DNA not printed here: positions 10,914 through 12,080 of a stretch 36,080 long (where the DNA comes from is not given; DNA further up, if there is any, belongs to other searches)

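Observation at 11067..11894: carB fused in frame to a DapF-fold domain in which both catalytic cysteines are replaced (pseudo-epimerase)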

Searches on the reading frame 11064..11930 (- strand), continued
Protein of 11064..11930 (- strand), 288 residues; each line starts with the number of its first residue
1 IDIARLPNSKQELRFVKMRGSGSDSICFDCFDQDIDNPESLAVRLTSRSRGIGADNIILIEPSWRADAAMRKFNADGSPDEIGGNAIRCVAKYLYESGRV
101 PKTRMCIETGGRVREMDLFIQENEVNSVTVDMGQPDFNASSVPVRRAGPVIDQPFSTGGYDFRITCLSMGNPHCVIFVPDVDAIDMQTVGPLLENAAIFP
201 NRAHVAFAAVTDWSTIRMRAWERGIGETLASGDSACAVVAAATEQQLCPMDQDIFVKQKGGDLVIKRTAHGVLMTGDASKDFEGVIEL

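Call 7: find_homologous_proteins(query=window:11064-11930:-, max_evalue=1e-10)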
Query window:11064-11930:- (288 aa): 7229 proteins with E <= 1e-10 among 8000 candidates; the best 120 are listed.
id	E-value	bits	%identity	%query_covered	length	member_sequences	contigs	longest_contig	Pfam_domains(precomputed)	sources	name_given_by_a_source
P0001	3.1e-141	488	74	100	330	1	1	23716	PF01678.25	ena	-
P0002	2.7e-140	485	74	100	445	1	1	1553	PF02142.28,PF01678.25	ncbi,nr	ncbi:MAG: diaminopimelate epimerase, partial [Clostridia bacterium]|nr:diaminopimelate epimerase [Cl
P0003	1.3e-131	456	98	71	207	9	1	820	PF01678.25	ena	-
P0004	7.3e-108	378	60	100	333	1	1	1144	PF01678.25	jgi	-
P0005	3.7e-103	363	57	100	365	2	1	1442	PF02567.22,PF01678.25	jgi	jgi:carbamoyl-phosphate synthase large subunit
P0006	3.2e-97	343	55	100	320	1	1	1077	PF02567.22,PF01678.25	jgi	-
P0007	7.7e-97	342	54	100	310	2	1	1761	PF01678.25,PF05544.17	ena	-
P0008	2.0e-95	337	55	99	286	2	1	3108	PF02567.22,PF01678.25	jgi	jgi:carbamoyl-phosphate synthase large subunit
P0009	7.0e-95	336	53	100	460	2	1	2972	PF02142.28,PF02567.22,PF01678.25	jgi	jgi:carbamoyl-phosphate synthase large subunit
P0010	7.3e-95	336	57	94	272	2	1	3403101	PF01678.25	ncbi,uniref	ncbi:diaminopimelate epimerase [Chakrabartyella piscis]|uniref:diaminopimelate epimerase n=1 Tax=Cha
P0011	7.6e-94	332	56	94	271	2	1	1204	PF02567.22,PF01678.25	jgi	jgi:carbamoyl-phosphate synthase large subunit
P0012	5.3e-92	326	54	100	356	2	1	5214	PF02567.22,PF01678.25,PF05544.17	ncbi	-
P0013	1.1e-89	319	54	100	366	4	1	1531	PF02567.22,PF01678.25,PF05544.17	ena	-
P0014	4.1e-87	310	52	100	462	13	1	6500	PF02142.28,PF02567.22,PF01678.25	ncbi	-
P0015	1.4e-86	308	51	100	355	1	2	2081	PF01678.25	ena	-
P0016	1.1e-84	302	53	96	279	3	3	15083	PF02567.22,PF01678.25,PF05544.17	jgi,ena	-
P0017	1.4e-84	302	51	96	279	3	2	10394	PF01678.25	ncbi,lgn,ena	-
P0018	2.0e-84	301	50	100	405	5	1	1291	PF02142.28,PF01678.25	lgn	-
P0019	2.8e-84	301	50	100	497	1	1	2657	PF02142.28,PF01678.25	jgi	jgi:carbamoyl-phosphate synthase large subunit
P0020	3.8e-84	300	49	100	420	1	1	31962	PF02142.28,PF02567.22,PF01678.25,PF05544.17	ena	-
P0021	1.4e-83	299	50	96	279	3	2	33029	PF01678.25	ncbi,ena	-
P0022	4.9e-83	297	50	100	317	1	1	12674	PF01678.25,PF05544.17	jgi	jgi:carbamoyl-phosphate synthase large subunit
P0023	5.0e-83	297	51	97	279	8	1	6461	PF01678.25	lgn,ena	-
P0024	1.3e-82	295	52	100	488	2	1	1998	PF02142.28,PF01678.25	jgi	jgi:carbamoyl-phosphate synthase large subunit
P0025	2.8e-82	294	49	100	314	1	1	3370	PF01678.25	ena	-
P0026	3.7e-82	294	50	96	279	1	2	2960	PF01678.25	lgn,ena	-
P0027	8.4e-82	293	58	79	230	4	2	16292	PF02567.22,PF01678.25,PF05544.17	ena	-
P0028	1.3e-81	292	49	97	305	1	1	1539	PF01678.25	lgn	-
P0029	2.7e-81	291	48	98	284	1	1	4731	PF01678.25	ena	-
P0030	3.4e-81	291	51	99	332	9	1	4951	PF01678.25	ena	-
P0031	8.4e-81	289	49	99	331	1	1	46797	PF01678.25,PF05544.17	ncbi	-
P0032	1.0e-80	289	51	99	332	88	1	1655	PF01678.25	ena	-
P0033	2.0e-80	288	49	100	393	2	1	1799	PF02142.28,PF01678.25,PF05544.17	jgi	jgi:carbamoyl-phosphate synthase large subunit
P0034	3.8e-80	287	51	99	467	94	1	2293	PF02142.28,PF01678.25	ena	-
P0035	6.1e-80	287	48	100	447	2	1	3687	PF02142.28,PF01678.25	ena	-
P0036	9.6e-80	286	47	100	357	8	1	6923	PF01678.25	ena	-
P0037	2.0e-79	285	47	100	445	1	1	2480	PF02142.28,PF01678.25,PF05544.17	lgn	-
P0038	2.3e-79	285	50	99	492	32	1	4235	PF02142.28,PF01678.25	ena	-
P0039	2.3e-79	285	47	97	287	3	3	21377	PF01678.25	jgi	-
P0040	2.5e-79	285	48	100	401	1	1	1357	PF02142.28,PF01678.25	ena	-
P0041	2.9e-79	284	51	95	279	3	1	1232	PF01678.25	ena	-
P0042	3.4e-79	284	48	97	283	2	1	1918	PF01678.25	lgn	-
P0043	4.6e-79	284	50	95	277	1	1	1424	PF01678.25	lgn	-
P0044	4.6e-79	284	50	97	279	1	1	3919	PF01678.25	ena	-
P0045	5.7e-79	283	49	96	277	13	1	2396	PF01678.25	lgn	-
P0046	1.1e-78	283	50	95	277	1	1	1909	PF01678.25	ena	-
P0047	1.2e-78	282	49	96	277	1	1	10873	PF01678.25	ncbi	-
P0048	1.3e-78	282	50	95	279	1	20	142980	PF01678.25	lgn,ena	-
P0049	1.4e-78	282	51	95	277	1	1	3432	PF01678.25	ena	-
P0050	1.8e-78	282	51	95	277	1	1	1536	PF01678.25,PF05544.17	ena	-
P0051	1.9e-78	282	49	96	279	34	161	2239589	PF01678.25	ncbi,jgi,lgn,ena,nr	ncbi:MAG TPA: diaminopimelate epimerase [Bacillota bacterium]|jgi:carbamoyl-phosphate synthase large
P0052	1.9e-78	282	50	95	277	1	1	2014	PF01678.25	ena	-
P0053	2.1e-78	282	47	100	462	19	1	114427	PF02142.28,PF01678.25,PF05544.17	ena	-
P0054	2.1e-78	282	51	95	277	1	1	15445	PF01678.25,PF05544.17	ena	-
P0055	3.5e-78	281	51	95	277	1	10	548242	PF01678.25,PF05544.17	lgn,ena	-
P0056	5.0e-78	280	49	96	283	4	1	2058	PF01678.25,PF05544.17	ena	-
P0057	5.1e-78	280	51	95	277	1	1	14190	PF01678.25,PF05544.17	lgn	-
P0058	5.4e-78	280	50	95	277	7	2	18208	PF01678.25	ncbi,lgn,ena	-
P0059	5.6e-78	280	48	97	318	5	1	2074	PF01678.25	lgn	-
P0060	6.5e-78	280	51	95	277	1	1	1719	PF01678.25,PF05544.17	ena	-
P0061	8.1e-78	280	47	96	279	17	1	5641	PF01678.25,PF05544.17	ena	-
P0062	8.7e-78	280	49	95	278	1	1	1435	PF01678.25,PF05544.17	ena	-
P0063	9.4e-78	279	50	96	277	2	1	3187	PF01678.25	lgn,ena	-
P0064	9.9e-78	279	49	96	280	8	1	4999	PF02567.22,PF01678.25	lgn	-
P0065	1.1e-77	279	49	94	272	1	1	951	PF01678.25,PF05544.17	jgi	jgi:carbamoyl-phosphate synthase large subunit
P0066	1.1e-77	279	49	95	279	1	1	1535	PF02567.22,PF01678.25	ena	-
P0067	1.4e-77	279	49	96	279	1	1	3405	PF01678.25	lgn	-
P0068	1.7e-77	279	51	95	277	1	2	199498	PF01678.25,PF05544.17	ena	-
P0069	1.9e-77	278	50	96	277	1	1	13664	PF01678.25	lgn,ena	-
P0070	2.0e-77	278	46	100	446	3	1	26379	PF02142.28,PF01678.25,PF05544.17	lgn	-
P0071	2.1e-77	278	49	96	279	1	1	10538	PF01678.25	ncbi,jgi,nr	ncbi:MAG: carB [Oscillospiraceae bacterium]|jgi:carbamoyl-phosphate synthase large subunit|nr:carB [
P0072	2.2e-77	278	46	97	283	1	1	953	PF01678.25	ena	-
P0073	2.3e-77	278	47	96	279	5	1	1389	PF01678.25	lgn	-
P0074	2.7e-77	278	47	99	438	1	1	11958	PF02142.28,PF01678.25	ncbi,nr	ncbi:MAG: diaminopimelate epimerase, partial [Oscillospiraceae bacterium]|nr:diaminopimelate epimera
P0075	3.3e-77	278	48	95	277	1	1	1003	PF01678.25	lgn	-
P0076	3.8e-77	277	50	95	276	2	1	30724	PF01678.25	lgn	-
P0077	4.3e-77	277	48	97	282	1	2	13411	PF02567.22,PF01678.25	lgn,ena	-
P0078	4.5e-77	277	49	96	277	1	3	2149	PF02567.22,PF01678.25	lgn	-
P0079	4.6e-77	277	49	96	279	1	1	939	PF01678.25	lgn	-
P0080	6.1e-77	277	48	95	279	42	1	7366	PF02567.22,PF01678.25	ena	-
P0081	6.3e-77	277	48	100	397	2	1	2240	PF02142.28,PF01678.25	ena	-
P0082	6.4e-77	277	50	95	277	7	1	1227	PF01678.25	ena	-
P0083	6.6e-77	277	50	96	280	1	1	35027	PF01678.25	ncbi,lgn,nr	ncbi:MAG: diaminopimelate epimerase [Eubacteriales bacterium]|nr:diaminopimelate epimerase [Eubacter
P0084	6.9e-77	277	47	97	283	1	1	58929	PF02567.22,PF01678.25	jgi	jgi:carbamoyl-phosphate synthase large subunit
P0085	7.3e-77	277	48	96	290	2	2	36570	PF01678.25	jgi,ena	-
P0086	9.4e-77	276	49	96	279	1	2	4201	PF01678.25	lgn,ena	-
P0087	1.1e-76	276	46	100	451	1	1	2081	PF02142.28,PF01678.25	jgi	jgi:carbamoyl-phosphate synthase large subunit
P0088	2.3e-76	275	47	100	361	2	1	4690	PF01678.25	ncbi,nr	ncbi:MAG: diaminopimelate epimerase, partial [Clostridia bacterium]|nr:diaminopimelate epimerase [Cl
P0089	2.6e-76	275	48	95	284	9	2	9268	PF02567.22,PF01678.25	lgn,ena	-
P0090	2.8e-76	275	49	96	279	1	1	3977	PF02567.22,PF01678.25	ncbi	-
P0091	2.9e-76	275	49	96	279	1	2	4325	PF01678.25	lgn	-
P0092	3.8e-76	274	49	96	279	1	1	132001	PF02567.22,PF01678.25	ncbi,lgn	-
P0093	3.9e-76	274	49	96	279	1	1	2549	PF01678.25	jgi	-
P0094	4.6e-76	274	48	99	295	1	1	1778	PF01678.25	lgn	-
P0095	5.2e-76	274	48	96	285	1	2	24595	PF02567.22,PF01678.25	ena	-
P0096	6.6e-76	273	49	95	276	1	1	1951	PF01678.25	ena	-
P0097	8.0e-76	273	48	96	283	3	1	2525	PF02567.22,PF01678.25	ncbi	-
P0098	9.3e-76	273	49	95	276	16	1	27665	PF01678.25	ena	-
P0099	1.2e-75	273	47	100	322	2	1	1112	PF01678.25,PF05544.17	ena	-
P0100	1.3e-75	272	47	96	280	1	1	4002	PF02567.22,PF01678.25,PF05544.17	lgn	-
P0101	1.3e-75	272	51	95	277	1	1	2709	PF01678.25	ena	-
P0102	1.3e-75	272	49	95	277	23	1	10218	PF01678.25,PF05544.17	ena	-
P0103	1.4e-75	272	49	95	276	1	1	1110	PF01678.25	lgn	-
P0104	1.5e-75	272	54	83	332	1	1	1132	PF02906.20,PF01678.25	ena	-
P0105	1.5e-75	272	46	97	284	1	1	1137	PF01678.25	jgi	jgi:carbamoyl-phosphate synthase large subunit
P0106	1.6e-75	272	48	95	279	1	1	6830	PF02567.22,PF01678.25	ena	-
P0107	2.0e-75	272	48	96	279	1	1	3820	PF01678.25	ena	-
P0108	2.1e-75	272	49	95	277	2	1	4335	PF01678.25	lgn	-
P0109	2.2e-75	272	46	100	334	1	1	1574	PF01678.25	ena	-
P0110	2.4e-75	272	48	97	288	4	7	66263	PF01678.25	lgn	-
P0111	2.6e-75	271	48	95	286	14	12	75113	PF01678.25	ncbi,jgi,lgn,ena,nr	ncbi:MAG: diaminopimelate epimerase [Acutalibacter sp.]|nr:diaminopimelate epimerase [Acutalibacter 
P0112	2.9e-75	271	48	96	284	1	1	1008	PF01678.25,PF05544.17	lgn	-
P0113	2.9e-75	271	46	97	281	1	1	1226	PF01678.25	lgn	-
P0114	3.1e-75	271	45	96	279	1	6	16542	PF01678.25,PF05544.17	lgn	-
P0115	3.5e-75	271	48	95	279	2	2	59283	PF01678.25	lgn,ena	-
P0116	3.9e-75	271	47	96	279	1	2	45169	PF01678.25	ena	-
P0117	4.0e-75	271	46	100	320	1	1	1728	PF01678.25,PF05544.17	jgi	-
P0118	4.0e-75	271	47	96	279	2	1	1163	PF01678.25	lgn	-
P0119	4.3e-75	271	48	95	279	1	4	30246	PF01678.25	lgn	-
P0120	4.6e-75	271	45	96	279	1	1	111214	PF02567.22,PF01678.25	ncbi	-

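Call 17: find_encoding_contigs(protein=P0001, flank=10000, max_places=3)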
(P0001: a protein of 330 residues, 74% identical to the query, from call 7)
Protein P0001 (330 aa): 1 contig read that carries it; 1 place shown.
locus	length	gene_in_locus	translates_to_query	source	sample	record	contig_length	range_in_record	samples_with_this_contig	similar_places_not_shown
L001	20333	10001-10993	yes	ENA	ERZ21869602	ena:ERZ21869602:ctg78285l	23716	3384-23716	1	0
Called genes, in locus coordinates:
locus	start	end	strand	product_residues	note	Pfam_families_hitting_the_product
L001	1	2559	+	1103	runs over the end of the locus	PF13088:BNR_2 (faint), PF15902:Sortilin-Vps10 (weak), PF07610:DUF1573 (faint), PF22544:HYDIN_VesB_CFA65-like_Ig, PF09479:Flg_new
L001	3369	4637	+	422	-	PF02403:Seryl_tRNA_N, PF00587:tRNA-synt_2b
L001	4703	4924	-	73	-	PF11823:Se_S_carrier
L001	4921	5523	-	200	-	PF01206:TusA, PF02635:DsrE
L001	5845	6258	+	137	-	PF00988:CPSase_sm_chain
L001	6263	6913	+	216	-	PF07722:Peptidase_C26 (faint), PF00117:GATase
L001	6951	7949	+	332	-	PF25596:CPSase_L_D1, PF02786:CPSase_L_D2, PF07478:Dala_Dala_lig_C (weak)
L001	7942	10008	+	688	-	PF02787:CPSase_L_D3, PF25596:CPSase_L_D1, PF02655:ATP-grasp_3 (weak), PF02786:CPSase_L_D2, PF15632:ATPgrasp_Ter, PF02142:MGS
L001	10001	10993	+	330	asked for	PF01678:DAP_epimerase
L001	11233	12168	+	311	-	PF13400:Tad, PF09977:Tad_C (faint)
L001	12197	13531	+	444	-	PF13026:DUF3887, PF12697:Abhydrolase_6, PF00561:Abhydrolase_1 (faint), PF01738:DLH (faint), PF12146:Hydrolase_4, PF00326:Peptidase_S9 (weak), PF12695:Abhydrolase_5 (faint)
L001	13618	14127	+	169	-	-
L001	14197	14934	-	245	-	-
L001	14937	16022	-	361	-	PF01497:Peripla_BP_2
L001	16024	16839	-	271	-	PF02463:SMC_N, PF13476:AAA_23 (faint), PF00005:ABC_tran, PF01637:ATPase_2 (weak), PF00004:AAA (faint), PF13304:AAA_21 (faint)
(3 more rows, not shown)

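Call 18: find_encoding_contigs(protein=P0010, flank=8000, max_places=3)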
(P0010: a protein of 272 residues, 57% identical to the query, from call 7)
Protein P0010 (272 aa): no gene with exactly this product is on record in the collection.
